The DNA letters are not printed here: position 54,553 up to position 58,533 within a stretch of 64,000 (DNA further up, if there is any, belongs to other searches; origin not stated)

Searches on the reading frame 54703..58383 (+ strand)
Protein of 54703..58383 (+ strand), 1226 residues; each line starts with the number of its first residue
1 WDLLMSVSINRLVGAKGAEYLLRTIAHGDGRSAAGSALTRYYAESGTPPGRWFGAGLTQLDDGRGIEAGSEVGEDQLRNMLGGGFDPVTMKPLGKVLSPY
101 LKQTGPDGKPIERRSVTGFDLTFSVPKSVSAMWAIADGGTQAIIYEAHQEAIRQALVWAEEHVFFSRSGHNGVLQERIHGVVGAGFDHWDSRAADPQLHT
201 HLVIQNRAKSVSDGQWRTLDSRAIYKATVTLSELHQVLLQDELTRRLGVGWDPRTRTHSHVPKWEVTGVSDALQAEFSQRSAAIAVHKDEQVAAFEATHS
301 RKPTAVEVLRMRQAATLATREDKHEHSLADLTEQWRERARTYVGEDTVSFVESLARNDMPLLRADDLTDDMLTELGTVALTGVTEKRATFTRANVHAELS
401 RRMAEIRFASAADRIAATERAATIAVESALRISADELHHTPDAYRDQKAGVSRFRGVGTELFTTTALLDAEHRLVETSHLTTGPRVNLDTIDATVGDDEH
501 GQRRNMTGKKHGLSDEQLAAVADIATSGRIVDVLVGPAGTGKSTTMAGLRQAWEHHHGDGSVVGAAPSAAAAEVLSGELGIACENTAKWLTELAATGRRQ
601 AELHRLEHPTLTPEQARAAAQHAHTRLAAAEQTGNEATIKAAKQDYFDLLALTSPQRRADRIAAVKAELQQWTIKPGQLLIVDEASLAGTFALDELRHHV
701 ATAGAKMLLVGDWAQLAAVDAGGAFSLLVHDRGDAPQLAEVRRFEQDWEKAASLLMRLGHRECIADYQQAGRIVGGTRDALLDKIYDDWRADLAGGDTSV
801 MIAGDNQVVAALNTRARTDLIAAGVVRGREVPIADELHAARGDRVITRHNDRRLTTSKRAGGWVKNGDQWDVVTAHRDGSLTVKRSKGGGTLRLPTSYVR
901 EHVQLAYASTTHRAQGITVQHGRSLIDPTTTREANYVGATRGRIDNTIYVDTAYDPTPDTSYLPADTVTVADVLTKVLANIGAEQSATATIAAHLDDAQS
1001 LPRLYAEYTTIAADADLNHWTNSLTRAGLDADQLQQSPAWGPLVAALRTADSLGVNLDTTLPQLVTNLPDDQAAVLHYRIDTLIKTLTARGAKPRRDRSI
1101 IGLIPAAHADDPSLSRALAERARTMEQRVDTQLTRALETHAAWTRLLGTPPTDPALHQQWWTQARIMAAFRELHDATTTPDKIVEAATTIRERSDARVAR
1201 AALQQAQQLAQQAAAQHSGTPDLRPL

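Call 37: search_protein_families(library=pfam, proteins=[window:54703-58383:+], max_evalue=0.001)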
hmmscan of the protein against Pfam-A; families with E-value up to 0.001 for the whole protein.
window:54703-58383:+ (1226 aa): 5 families
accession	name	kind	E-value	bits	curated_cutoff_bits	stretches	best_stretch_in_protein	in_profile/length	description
PF08751.17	TrwC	-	7.9e-79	265.7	25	1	16-340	3-284/286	TrwC relaxase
PF13604.12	AAA_30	-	8e-51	172.9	27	1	513-776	2-189/191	AAA domain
PF13245.12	AAA_19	-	1.3e-10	42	25.1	1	529-719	11-132/134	AAA domain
PF13086.12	AAA_11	-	3.2e-05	24.3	27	0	513-610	2-93/257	AAA domain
PF13401.12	AAA_22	-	0.00041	21.1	27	0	533-711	9-122/130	AAA domain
